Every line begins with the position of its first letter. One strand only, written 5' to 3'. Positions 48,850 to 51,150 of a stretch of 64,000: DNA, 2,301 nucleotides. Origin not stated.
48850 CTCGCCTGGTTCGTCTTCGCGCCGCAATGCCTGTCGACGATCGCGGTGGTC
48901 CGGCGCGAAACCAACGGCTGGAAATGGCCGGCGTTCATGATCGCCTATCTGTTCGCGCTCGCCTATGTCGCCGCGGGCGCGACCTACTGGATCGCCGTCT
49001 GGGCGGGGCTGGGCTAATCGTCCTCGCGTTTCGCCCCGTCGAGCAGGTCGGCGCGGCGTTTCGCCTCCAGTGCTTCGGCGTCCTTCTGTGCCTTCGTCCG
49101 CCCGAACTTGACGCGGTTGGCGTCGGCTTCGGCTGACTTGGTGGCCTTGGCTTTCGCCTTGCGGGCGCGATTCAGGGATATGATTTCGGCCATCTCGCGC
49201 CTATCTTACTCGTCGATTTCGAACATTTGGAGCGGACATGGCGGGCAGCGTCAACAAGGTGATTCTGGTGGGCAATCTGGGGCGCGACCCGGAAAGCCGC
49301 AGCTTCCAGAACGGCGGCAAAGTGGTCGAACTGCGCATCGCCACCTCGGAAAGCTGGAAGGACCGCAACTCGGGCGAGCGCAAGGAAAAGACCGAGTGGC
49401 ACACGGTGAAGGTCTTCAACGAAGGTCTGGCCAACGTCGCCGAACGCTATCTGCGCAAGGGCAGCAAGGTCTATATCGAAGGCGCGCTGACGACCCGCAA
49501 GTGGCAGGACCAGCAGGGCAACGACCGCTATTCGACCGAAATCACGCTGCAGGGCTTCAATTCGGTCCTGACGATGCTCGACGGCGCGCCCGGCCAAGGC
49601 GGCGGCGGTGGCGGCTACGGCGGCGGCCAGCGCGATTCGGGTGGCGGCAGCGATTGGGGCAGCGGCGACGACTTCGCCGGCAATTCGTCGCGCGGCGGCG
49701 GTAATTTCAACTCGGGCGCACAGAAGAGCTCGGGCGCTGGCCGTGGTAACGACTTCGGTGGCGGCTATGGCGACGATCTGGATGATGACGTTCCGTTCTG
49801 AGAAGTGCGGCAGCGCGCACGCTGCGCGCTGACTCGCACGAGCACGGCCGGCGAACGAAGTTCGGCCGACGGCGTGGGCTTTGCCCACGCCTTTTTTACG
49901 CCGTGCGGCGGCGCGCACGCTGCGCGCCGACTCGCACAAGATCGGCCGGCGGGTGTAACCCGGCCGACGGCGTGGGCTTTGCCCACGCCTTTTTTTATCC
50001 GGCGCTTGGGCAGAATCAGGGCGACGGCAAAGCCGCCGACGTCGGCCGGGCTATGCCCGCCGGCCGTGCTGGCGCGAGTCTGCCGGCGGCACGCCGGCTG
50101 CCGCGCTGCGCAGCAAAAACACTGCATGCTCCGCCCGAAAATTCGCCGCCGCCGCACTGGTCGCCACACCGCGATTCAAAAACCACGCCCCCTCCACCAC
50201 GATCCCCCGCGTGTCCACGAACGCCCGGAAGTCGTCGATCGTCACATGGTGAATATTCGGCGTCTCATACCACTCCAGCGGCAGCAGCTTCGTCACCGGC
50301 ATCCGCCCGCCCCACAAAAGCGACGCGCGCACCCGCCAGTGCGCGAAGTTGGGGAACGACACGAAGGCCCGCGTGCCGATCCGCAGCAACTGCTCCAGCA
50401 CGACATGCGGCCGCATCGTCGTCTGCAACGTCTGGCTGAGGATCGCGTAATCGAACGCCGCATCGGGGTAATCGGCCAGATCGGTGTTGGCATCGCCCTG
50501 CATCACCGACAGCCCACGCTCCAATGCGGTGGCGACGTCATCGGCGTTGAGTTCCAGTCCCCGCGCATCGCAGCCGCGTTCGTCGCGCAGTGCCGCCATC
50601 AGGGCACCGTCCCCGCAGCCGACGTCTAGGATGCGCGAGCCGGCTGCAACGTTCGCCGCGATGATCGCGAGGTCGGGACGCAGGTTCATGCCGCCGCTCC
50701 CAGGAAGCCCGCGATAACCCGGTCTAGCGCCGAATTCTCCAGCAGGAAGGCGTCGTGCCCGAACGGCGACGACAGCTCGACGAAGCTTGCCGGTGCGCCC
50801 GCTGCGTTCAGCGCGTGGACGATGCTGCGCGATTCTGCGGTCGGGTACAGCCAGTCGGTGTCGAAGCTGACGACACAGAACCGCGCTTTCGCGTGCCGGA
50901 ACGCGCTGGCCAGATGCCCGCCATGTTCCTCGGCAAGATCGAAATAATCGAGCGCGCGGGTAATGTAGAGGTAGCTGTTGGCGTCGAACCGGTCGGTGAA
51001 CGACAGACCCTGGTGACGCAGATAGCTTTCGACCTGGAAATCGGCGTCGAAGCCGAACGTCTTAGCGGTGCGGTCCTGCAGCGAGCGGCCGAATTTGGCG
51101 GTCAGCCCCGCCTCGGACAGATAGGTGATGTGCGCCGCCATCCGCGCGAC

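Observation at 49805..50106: Three-copy 87-nt, three-hairpin element with compensatory covariation, right after ssb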

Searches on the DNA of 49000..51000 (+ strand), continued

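Call 68: search_with_rna_model(model_id=R1, sources=[L203, L204, L205, L206, L207, L208, L209, L210, L211, L212, L213, L214, L215, L216, L217, L218, L219, L220, L221, L222, L223, L224, L225, L226, L227, L228, L229, L230, L231, L232, L233, L234, L235, L236, L237, L238, L239, L240, L241, L242, L243, L244, L245, L246, L247, L248, L249, L250, L251, L252, L253, L254, L255, L256, L257, L258, L259, L260, L261, L262, L263, L264, L265, L266, L267, L268, L269, L270, L271, L272, L273, L274, L275, L276, L277, L278, L279, L280, L281, L282, L283, L284, L285, L286, L287, L288, L289, L290, L291, L292, L293, L294, L295, L296, L297, L298, L299, L300, L301, L302], max_evalue=0.001, make_alignment=true)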
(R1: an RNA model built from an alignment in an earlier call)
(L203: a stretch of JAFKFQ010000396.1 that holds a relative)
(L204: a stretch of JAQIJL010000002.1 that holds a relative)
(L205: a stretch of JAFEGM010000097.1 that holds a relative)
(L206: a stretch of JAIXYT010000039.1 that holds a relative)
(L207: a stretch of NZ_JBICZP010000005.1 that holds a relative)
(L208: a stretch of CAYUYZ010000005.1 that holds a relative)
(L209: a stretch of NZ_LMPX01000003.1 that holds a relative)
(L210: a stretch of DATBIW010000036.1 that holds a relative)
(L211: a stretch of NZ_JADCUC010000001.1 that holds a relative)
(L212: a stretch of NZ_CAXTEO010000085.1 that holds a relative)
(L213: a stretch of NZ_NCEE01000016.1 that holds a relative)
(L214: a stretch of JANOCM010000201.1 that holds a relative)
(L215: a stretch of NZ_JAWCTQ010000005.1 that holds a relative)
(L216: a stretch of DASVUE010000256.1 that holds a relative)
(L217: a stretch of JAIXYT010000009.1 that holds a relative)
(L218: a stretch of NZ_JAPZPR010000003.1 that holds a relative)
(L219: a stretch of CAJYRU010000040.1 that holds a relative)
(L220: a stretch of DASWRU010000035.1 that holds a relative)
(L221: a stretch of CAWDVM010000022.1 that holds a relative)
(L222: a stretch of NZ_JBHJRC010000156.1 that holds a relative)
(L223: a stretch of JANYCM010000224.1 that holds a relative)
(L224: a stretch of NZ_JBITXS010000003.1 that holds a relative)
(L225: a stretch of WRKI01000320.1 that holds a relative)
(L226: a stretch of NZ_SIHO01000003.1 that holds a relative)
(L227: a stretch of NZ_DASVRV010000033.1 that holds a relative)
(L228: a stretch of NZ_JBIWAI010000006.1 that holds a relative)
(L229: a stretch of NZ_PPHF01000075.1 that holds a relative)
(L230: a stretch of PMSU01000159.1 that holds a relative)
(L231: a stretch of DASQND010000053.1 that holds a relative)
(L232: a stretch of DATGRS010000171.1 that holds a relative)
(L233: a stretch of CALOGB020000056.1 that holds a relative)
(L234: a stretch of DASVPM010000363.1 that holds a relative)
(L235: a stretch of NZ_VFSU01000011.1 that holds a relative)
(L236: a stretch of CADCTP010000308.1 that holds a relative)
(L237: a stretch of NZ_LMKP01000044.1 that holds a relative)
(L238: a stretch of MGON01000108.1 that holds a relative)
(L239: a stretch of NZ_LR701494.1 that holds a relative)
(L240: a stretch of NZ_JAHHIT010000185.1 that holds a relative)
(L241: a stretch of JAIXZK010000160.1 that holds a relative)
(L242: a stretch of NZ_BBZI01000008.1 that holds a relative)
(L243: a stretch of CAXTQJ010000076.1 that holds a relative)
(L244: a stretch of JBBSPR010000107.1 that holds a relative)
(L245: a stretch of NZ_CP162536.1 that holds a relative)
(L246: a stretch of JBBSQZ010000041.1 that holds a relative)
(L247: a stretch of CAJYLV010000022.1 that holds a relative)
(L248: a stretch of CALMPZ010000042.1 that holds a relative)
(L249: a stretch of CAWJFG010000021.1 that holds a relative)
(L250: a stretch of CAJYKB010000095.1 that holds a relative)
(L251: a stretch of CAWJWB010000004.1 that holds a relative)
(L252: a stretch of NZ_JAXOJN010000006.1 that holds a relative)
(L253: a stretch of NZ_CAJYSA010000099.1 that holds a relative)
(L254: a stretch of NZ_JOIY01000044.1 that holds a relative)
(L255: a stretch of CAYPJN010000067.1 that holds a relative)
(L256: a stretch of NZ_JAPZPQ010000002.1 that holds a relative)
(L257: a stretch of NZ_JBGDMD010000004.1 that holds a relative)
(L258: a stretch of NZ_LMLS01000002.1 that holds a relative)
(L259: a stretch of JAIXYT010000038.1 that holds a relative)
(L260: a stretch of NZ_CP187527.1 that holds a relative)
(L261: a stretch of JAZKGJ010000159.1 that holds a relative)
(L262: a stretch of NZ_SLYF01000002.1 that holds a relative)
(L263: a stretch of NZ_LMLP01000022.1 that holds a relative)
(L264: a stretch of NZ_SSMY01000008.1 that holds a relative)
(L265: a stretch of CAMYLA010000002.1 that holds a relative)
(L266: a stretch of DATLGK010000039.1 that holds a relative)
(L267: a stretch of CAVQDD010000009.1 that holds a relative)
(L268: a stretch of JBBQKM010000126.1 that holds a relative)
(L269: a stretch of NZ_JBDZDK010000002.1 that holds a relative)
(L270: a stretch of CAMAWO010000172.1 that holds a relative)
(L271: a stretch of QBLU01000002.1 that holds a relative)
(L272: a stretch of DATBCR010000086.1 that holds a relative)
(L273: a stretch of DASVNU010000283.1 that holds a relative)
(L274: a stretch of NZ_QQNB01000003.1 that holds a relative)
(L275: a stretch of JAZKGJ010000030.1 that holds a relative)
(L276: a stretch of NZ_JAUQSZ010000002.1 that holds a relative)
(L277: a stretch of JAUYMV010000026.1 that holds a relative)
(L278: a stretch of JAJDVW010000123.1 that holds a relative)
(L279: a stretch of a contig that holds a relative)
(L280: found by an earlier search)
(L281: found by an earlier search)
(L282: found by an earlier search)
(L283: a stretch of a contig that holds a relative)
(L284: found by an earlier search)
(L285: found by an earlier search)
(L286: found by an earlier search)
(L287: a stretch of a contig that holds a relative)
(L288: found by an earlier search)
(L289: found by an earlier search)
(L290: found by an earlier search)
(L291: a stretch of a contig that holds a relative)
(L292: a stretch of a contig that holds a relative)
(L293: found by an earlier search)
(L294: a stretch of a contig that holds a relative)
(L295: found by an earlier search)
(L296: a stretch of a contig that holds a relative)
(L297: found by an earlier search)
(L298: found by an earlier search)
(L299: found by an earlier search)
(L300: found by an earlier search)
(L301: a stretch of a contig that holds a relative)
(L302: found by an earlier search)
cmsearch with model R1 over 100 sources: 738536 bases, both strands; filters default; matches with E-value up to 0.001: 43.
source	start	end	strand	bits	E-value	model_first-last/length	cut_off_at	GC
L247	6270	6370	-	83.9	2.8e-12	1-101/101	no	0.82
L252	271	371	-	79.9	1.4e-11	1-101/101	no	0.79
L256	2951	3052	-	79.7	1.6e-11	1-101/101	no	0.79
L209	4787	4898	-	73.8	1.8e-10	1-101/101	no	0.68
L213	2874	2980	-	72.8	2.7e-10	1-101/101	no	0.8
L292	2233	2332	-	72.2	3.5e-10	1-101/101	no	0.77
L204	4845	4947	-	71.3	5.1e-10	1-101/101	no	0.76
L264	756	861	-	65.2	6.2e-09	1-101/101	no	0.64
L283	1268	1375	+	60.2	4.8e-08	1-101/101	no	0.71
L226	6201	6344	+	59.7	5.9e-08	1-101/101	no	0.68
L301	1258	1358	+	56.7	2e-07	1-101/101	no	0.69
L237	2146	2254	+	55.8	3e-07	1-101/101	no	0.72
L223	1852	1975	+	54.8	4.4e-07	1-101/101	no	0.74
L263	1300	1410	-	53.5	7.6e-07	1-101/101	no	0.72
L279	1043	1147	-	51.4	1.8e-06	1-101/101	no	0.69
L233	5853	5931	+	51.3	1.8e-06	1-101/101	no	0.77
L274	5310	5409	+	51.3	1.9e-06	1-101/101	no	0.73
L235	3632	3758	+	50.9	2.2e-06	1-101/101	no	0.69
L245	7026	7136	-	49.7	3.6e-06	1-101/101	no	0.72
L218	2566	2633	-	49.3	4.2e-06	1-101/101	no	0.78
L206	611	738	+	47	1.1e-05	1-101/101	no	0.68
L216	7538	7647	+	46.9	1.1e-05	1-101/101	no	0.79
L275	7022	7131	-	46.6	1.3e-05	1-101/101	no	0.66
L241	3505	3632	+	46.5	1.3e-05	1-101/101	no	0.77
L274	5429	5538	-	46.4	1.4e-05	1-101/101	no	0.78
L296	1597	1686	+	46.3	1.5e-05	1-101/101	no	0.76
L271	1499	1642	+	44.9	2.5e-05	1-101/101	no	0.76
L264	640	749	+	44.2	3.4e-05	1-101/101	no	0.69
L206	1938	2073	-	43.9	3.9e-05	1-101/101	no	0.64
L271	2649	2791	-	43.9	3.9e-05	1-101/101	no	0.68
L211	7214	7315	+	43.8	4.1e-05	1-101/101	no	0.72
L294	2913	3013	-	43.1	5.4e-05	1-101/101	no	0.69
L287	4874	4977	+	41.7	9.7e-05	1-101/101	no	0.68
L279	358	461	+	40.7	0.00015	1-101/101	no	0.76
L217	1853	1987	-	40.2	0.00018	1-101/101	no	0.76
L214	2834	2939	+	40.1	0.00018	1-101/101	no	0.75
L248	2202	2313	+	40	0.00019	1-101/101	no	0.72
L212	1103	1223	+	39.5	0.00024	1-101/101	no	0.7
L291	2966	3046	-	39.1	0.00028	1-101/101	no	0.75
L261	7762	7870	-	39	0.00029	1-101/101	no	0.74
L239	5730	5814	-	38.5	0.00036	1-101/101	no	0.75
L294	852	957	+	38.2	0.00041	1-101/101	no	0.68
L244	7437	7562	-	36.2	0.00091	1-101/101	no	0.74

Alignment A4: 43 matches aligned to the model, 207 columns, each read 5' to 3' on its own strand. Consensus structure (alignment columns), stored with it:
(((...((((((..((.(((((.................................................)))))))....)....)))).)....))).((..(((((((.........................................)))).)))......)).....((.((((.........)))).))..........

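Call 84: search_dna_similar(query=window:49799-49997:+, collection=plasmids, mode=distant, max_evalue=0.001, max_rows=15)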
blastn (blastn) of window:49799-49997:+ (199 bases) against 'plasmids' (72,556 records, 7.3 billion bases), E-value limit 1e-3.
No match.

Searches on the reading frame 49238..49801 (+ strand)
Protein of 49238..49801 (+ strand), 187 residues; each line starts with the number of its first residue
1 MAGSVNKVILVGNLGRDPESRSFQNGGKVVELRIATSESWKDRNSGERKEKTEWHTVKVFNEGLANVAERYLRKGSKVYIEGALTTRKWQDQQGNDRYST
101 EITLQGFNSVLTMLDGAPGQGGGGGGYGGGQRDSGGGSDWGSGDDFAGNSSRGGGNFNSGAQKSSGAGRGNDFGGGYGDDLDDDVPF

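Call 55: find_related_loci(query=window:49238-49798:+, collection=genome_contigs, flank=1500)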
Query window:49238-49798:+ (187 aa) in genome_contigs; peptide patterns used: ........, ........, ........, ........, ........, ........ (x = any residue, [..] = any of these).
600 stretches matched a pattern (row limit reached: there are more); 564 encode a relative of the query (tblastn E <= 1e-3); the best 80 are kept; 80 distinct loci.
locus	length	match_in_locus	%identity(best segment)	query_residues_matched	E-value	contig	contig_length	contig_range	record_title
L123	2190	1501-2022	71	1-187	7e-80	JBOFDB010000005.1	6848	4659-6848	MAG: Sphingomonas sp. isolate WFFMC_MAG_161 k139_6206091_flag=1_multi=12.0000_len=6848, whole genome shotgun sequence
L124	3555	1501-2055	82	1-187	3e-78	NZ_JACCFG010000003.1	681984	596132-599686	Sphingomonas sp. R-74633 NODE_3_length_681984_cov_20.150008, whole genome shotgun sequence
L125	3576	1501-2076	80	1-187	1e-77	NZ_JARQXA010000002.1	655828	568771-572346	Sphingomonas sp. HITSZ_GF NODE_2_length_655828_cov_206.480303, whole genome shotgun sequence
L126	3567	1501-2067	83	1-187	2e-77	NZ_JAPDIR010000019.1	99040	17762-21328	Sphingomonas sp. CBMAI 2297 NODE_19_length_99040_cov_78.426121, whole genome shotgun sequence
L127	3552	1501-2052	76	1-187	7e-76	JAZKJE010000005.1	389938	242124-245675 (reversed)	MAG: Pseudomonadota bacterium isolate ADI_DC_SW_02_SPN_11032020-bin088_1 DCSW02SPN_B088_1_000000000005, whole genome sho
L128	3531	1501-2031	75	1-187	4e-74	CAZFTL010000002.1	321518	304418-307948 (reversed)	MAG TPA_asm: uncultured Stakelama sp. isolate binchicken_co284_96 genome assembly, contig: NODE_43_length_321518_cov_8.9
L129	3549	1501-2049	76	1-187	4e-74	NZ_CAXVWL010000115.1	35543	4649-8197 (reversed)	MAG: Sphingomonas sp. isolate coassembly-bin246 k141_2137060, whole genome shotgun sequence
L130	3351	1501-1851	97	1-117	1e-73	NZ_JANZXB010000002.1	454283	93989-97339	Sphingomonas sp. LC-1 Scaffold2, whole genome shotgun sequence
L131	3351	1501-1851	97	1-117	1e-73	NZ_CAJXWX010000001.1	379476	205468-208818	MAG: uncultured Sphingomonas sp. isolate SRR5620817_bin.53_MetaBAT_v2.12.1_MAG, whole genome shotgun sequence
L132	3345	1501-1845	98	1-115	5e-73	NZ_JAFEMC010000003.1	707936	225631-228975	Sphingomonas longa strain BT552 NODE_3_length_707936_cov_40.894940, whole genome shotgun sequence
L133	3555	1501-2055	72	1-187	4e-73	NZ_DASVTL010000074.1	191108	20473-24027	MAG: Sphingomonas sp. isolate SMAG_U3290 k141_872844, whole genome shotgun sequence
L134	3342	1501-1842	97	1-114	1e-72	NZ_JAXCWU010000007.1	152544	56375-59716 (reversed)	Sphingomonas sp. CFBP8993 CFBP8993_7, whole genome shotgun sequence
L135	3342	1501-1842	97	1-114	1e-72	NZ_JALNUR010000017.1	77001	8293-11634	Sphingomonas sp. GM_Shp_1 iso00_6_17, whole genome shotgun sequence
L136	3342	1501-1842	97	1-114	2e-72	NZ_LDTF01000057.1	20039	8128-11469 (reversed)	Sphingomonas yabuuchiae strain NS355 contig_57, whole genome shotgun sequence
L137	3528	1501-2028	76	1-187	2e-72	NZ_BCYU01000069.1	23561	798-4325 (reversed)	Sphingomonas asaccharolytica NBRC 15499, whole genome shotgun sequence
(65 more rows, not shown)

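Call 75: search_protein_families(library=pfam, proteins=[window:49238-49801:+], max_evalue=0.001)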
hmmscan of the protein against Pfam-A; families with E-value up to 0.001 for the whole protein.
window:49238-49801:+ (187 aa): 1 family
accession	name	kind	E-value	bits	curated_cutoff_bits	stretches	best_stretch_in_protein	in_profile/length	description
PF00436.31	SSB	-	3e-36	124.1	26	1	5-105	1-99/104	Single-strand binding protein family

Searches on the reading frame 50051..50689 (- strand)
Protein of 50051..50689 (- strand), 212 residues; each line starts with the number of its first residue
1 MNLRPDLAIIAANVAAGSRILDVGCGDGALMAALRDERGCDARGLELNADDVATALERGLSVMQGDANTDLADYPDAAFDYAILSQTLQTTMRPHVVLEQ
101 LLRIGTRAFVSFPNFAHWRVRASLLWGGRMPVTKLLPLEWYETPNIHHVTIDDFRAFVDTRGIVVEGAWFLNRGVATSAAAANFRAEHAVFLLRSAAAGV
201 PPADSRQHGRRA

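Call 75: search_protein_families(library=pfam, proteins=[window:50051-50689:-], max_evalue=0.001)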
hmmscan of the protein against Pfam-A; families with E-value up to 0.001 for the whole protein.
window:50051-50689:- (212 aa): 7 families
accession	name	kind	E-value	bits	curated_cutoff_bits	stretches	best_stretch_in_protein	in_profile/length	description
PF07021.18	MetW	-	2.5e-68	230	21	1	4-193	1-193/193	Methionine biosynthesis protein MetW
PF08241.18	Methyltransf_11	-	1.3e-09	39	21.2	1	21-104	1-86/95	Methyltransferase domain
PF13489.12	Methyltransf_23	-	2.8e-09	37.4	27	1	15-114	21-120/164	Methyltransferase domain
PF13847.12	Methyltransf_31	-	4.3e-08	33.4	27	1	17-105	4-101/145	Methyltransferase domain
PF13649.12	Methyltransf_25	-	4.9e-08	34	27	1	20-101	1-89/97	Methyltransferase domain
PF08242.18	Methyltransf_12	-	9.8e-06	26.7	30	1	21-102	1-89/98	Methyltransferase domain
PF02353.26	CMAS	-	0.00085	19.2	27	0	6-76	52-123/273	Mycolic acid cyclopropane synthetase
